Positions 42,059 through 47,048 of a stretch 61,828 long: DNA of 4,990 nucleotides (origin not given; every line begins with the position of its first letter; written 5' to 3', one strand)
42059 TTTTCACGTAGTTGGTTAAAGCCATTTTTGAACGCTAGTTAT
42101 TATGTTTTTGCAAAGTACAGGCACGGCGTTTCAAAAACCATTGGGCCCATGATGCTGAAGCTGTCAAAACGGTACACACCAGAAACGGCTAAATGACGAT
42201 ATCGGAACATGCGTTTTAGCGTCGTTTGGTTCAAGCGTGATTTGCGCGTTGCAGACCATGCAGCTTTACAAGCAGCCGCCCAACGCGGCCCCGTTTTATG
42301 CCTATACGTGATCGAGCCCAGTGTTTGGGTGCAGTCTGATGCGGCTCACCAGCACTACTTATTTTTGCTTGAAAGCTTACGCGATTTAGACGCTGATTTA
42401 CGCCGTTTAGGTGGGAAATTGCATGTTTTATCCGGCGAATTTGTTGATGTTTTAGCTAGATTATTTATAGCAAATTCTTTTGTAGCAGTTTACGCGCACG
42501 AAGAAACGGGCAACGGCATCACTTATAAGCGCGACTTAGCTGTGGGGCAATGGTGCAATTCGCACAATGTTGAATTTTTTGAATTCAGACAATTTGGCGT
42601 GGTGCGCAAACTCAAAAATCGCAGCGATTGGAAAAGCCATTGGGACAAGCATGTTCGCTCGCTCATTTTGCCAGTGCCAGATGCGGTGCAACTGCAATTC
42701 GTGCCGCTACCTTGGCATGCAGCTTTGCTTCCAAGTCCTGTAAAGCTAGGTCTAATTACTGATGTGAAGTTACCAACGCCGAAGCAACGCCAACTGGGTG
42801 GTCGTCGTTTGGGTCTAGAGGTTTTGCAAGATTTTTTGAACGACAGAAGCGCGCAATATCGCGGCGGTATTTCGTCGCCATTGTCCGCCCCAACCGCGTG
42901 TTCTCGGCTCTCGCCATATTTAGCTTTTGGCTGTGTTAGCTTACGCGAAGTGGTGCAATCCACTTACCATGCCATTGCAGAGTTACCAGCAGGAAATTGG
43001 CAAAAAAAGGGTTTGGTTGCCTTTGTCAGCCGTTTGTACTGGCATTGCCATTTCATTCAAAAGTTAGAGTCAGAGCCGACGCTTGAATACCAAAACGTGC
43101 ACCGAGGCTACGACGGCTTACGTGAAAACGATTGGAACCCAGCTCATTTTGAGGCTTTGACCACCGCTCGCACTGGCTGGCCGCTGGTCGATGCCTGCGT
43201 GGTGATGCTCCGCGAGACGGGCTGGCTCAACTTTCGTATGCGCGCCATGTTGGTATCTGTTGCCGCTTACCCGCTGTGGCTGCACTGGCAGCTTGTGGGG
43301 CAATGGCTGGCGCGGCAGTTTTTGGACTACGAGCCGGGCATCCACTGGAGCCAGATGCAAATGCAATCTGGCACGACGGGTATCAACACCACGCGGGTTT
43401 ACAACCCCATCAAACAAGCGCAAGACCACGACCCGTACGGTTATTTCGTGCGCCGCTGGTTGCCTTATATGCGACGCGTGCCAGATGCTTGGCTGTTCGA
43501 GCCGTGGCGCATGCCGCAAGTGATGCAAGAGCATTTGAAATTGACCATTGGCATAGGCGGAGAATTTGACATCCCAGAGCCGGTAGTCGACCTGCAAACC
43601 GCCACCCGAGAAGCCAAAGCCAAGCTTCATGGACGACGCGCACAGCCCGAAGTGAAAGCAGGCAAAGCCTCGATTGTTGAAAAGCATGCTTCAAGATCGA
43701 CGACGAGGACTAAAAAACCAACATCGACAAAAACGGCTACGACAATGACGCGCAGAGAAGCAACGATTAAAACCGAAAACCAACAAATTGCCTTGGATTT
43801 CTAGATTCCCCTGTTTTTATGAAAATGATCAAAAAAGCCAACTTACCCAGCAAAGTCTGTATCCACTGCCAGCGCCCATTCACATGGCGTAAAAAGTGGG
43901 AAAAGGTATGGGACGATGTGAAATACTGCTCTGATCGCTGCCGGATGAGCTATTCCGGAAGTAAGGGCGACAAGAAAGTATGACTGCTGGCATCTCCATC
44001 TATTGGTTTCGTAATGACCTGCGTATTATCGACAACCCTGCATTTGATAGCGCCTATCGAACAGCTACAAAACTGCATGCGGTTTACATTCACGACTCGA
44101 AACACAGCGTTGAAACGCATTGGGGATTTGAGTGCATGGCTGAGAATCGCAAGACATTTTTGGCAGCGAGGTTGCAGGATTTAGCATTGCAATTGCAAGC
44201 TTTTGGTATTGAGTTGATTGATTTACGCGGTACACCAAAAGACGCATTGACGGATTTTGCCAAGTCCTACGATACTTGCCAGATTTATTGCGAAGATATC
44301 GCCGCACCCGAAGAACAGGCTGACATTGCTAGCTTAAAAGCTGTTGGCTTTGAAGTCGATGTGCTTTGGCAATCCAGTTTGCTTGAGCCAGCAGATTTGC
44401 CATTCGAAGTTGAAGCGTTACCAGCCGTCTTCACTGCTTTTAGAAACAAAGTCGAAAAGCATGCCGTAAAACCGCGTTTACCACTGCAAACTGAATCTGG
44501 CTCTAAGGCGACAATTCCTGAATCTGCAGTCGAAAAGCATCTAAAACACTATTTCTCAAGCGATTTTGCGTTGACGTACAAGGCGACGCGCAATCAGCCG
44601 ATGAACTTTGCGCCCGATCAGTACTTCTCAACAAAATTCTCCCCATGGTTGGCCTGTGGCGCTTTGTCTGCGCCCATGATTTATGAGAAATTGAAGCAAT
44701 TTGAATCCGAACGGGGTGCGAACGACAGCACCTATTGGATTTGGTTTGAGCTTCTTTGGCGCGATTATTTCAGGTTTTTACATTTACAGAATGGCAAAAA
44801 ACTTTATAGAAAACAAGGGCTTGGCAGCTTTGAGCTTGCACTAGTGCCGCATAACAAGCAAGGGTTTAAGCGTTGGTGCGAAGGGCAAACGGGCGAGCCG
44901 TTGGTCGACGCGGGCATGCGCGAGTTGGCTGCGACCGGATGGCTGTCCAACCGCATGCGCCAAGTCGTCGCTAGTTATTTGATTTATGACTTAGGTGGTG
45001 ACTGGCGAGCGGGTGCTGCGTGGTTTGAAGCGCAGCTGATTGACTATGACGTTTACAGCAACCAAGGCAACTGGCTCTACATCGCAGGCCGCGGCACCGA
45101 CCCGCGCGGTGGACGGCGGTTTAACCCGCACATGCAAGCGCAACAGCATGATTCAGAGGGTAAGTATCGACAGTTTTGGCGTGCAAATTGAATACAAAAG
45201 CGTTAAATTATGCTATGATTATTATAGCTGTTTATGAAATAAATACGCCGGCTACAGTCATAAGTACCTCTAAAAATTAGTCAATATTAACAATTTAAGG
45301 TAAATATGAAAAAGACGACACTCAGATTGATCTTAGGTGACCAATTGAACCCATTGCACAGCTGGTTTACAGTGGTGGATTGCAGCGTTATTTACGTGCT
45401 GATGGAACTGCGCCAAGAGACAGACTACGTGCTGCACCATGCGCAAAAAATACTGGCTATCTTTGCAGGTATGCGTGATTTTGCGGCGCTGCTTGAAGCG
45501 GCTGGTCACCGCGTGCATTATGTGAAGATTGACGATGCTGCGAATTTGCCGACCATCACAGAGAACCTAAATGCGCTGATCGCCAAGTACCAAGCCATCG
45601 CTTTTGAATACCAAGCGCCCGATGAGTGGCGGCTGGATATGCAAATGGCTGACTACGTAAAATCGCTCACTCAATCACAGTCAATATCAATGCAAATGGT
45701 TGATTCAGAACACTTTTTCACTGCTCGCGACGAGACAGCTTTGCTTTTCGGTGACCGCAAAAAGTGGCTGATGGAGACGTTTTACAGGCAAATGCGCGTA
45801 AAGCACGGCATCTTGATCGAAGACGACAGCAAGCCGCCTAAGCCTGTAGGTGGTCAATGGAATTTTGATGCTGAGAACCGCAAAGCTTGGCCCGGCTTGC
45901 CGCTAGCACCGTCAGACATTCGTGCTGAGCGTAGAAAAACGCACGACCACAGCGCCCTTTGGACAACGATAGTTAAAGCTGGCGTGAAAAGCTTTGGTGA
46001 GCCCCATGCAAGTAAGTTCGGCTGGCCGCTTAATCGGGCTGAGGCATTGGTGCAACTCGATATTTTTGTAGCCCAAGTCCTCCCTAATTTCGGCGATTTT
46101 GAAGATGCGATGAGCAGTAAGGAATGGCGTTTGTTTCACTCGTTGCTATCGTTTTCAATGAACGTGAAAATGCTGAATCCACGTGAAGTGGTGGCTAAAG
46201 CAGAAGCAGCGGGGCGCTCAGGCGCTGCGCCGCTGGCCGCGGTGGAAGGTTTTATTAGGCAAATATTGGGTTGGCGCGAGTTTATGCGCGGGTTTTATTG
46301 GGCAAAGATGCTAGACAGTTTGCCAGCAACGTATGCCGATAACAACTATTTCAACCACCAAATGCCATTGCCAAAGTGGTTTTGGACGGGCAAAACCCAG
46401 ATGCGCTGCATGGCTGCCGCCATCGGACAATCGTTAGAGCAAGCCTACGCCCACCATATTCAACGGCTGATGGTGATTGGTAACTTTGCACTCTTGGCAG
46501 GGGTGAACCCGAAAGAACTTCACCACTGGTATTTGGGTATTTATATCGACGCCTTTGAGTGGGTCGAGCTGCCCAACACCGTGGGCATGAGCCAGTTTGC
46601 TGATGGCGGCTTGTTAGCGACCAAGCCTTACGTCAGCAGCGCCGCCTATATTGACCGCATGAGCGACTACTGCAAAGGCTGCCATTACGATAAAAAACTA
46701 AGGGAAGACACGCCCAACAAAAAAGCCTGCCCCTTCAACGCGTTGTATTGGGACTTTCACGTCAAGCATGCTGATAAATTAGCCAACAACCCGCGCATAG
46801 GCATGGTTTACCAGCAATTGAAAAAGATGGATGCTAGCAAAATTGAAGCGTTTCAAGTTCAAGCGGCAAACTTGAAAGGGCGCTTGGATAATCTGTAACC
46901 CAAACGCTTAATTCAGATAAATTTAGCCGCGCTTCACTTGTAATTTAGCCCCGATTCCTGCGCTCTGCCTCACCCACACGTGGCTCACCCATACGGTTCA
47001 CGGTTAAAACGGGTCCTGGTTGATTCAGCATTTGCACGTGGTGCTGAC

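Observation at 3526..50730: Repeat copies sit inside protein-coding genes with the reading frame preserved (RPE-like behaviour)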

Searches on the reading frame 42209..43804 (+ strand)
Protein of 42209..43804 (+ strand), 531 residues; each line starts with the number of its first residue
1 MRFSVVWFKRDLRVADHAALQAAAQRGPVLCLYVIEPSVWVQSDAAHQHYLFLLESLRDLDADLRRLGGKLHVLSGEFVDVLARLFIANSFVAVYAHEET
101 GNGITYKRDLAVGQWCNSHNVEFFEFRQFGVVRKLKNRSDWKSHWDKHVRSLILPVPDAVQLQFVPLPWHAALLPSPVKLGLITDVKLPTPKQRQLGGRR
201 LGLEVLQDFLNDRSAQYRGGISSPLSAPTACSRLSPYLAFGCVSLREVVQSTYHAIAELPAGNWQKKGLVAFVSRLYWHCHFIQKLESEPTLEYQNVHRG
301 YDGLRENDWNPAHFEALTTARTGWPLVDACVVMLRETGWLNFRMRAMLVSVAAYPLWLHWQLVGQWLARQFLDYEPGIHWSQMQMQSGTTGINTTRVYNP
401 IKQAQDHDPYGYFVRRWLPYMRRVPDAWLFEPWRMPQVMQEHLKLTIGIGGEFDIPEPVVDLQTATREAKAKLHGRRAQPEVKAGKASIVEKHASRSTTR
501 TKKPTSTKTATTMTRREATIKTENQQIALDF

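Call 7: search_solved_structures(query=window:42209-43804:+, show_alignments=2, max_evalue=0.00001)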
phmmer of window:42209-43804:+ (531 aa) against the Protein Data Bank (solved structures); distinct sequences matched with E-value up to 0.00001: 45.
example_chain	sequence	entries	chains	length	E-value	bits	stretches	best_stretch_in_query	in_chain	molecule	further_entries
2e0i_A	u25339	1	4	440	8.1e-37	130.7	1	6-429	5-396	432aa long hypothetical deoxyribodipyrimidine photolyase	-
6kii_A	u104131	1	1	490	3.1e-34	122.1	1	5-473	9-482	Deoxyribopyrimidine photolyase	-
3fy4_A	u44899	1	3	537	1.8e-33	119.6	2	228-479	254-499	6-4 photolyase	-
4u8h_A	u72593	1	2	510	1.6e-32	116.5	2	221-463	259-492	Cryptochrome-2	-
4i6e_A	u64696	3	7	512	1.6e-32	116.5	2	221-463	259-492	Cryptochrome-2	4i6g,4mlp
6kx8_A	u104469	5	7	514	1.7e-32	116.4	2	221-463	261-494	Cryptochrome-2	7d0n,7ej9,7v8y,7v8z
4i6j_A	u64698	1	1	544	1.9e-32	116.2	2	221-463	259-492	Cryptochrome-2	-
9dc0_A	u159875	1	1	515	2.1e-32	116.1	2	220-467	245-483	Cryptochrome-1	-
3cvx_A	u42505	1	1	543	3.3e-32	115.5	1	197-486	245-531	RE11660p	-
3cvw_A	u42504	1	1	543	3.8e-32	115.3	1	197-486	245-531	RE11660p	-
5t5x_A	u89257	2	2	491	4.2e-32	115.1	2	221-467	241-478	Cryptochrome-1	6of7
2wb2_A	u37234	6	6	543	4.7e-32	114.9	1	197-486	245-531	PHOTOLYASE | RE11660P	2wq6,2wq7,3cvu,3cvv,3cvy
6kx4_A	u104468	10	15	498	4.8e-32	114.9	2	221-467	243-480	Cryptochrome-1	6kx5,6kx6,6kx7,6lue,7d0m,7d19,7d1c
4ct0_A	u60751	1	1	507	5.4e-32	114.7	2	221-467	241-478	CRYPTOCHROME-1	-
4k0r_A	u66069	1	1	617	1.3e-31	113.5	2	222-467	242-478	Cryptochrome-1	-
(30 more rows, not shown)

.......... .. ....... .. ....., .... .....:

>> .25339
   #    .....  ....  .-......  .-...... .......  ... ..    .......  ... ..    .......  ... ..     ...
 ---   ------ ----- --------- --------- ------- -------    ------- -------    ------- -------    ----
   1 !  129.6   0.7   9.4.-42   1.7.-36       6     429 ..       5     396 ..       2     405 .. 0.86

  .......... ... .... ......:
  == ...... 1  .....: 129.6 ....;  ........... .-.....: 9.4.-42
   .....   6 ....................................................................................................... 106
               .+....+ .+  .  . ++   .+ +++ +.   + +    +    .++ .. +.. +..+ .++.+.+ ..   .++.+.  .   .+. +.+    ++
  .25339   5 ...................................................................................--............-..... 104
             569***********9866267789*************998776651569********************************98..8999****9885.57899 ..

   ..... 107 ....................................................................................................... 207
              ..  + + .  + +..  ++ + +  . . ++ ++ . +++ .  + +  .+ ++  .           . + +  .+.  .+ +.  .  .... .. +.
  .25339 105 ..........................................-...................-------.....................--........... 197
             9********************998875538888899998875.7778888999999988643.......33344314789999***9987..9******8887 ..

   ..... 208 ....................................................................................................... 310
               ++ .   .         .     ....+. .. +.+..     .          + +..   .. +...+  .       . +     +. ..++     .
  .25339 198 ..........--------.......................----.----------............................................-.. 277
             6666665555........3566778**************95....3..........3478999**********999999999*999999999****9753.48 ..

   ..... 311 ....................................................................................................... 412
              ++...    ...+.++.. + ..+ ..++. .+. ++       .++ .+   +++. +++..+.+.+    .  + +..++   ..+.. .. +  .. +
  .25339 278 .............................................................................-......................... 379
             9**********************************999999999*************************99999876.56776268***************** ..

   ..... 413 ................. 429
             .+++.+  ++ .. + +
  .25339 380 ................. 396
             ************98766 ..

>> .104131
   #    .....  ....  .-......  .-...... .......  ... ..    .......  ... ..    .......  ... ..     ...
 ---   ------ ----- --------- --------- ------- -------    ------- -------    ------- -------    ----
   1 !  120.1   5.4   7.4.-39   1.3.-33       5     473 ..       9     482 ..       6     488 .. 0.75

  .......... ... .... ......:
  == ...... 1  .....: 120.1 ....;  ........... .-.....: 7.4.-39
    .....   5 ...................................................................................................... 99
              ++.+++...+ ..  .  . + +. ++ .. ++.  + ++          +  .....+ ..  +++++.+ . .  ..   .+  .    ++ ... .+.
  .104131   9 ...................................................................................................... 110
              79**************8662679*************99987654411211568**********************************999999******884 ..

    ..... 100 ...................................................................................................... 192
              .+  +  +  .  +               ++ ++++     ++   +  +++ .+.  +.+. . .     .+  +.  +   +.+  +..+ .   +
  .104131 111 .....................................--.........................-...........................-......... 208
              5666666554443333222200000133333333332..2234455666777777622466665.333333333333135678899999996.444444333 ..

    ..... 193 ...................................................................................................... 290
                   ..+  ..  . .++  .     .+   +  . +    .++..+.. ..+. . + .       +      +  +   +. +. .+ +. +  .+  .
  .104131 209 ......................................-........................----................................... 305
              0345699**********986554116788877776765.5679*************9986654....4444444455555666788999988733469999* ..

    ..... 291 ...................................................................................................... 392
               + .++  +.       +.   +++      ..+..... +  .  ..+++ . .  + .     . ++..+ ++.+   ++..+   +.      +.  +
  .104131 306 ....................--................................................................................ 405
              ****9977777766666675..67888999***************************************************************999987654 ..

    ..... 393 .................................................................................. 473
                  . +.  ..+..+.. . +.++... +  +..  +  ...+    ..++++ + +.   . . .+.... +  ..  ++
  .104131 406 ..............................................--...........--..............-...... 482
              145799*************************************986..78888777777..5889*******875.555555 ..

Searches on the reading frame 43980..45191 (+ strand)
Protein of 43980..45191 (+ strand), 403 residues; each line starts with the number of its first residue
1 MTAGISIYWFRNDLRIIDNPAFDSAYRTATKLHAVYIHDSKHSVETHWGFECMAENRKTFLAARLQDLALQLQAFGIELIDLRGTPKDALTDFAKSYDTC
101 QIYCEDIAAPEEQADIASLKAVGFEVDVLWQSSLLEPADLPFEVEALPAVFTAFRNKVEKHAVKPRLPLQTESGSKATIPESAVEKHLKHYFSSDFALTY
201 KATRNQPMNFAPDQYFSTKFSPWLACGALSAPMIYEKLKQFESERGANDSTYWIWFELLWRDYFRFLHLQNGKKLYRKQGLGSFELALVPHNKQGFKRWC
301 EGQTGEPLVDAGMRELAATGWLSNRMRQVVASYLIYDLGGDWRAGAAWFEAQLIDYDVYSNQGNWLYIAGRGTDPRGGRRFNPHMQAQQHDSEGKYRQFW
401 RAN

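Call 59: search_protein_families(library=pfam, proteins=[window:43980-45191:+], max_evalue=0.01)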
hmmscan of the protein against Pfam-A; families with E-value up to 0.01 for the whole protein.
window:43980-45191:+ (403 aa): 2 families
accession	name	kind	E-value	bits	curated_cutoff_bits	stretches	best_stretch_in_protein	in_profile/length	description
PF03441.19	FAD_binding_7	-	4.6e-43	147.4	27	1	256-400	3-149/203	FAD binding domain of DNA photolyase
PF00875.24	DNA_photolyase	-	1.1e-28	100.7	26.6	1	6-163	1-157/164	DNA photolyase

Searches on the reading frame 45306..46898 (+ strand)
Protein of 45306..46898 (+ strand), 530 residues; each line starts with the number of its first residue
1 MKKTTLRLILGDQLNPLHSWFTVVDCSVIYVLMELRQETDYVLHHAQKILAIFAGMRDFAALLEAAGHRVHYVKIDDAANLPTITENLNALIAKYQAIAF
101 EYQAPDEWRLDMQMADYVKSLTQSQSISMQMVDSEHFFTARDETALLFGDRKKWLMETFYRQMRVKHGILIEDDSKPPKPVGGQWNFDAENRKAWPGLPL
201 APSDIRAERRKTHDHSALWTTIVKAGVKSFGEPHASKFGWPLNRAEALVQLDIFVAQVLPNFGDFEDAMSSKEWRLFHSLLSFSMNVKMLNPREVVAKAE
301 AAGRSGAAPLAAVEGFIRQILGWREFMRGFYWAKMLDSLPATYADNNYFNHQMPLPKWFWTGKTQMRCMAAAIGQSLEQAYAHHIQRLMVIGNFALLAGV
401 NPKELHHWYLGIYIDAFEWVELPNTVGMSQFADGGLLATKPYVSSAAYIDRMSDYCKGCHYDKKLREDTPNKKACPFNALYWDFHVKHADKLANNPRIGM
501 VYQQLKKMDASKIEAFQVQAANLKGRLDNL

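Call 59: search_protein_families(library=pfam, proteins=[window:45306-46898:+], max_evalue=0.01)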
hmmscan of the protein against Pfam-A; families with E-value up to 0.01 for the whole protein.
window:45306-46898:+ (530 aa): 1 family
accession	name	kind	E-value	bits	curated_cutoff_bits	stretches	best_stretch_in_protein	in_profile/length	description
PF04244.19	DPRP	-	5.6e-67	226.3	22.1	1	7-236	1-222/224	Deoxyribodipyrimidine photo-lyase-related protein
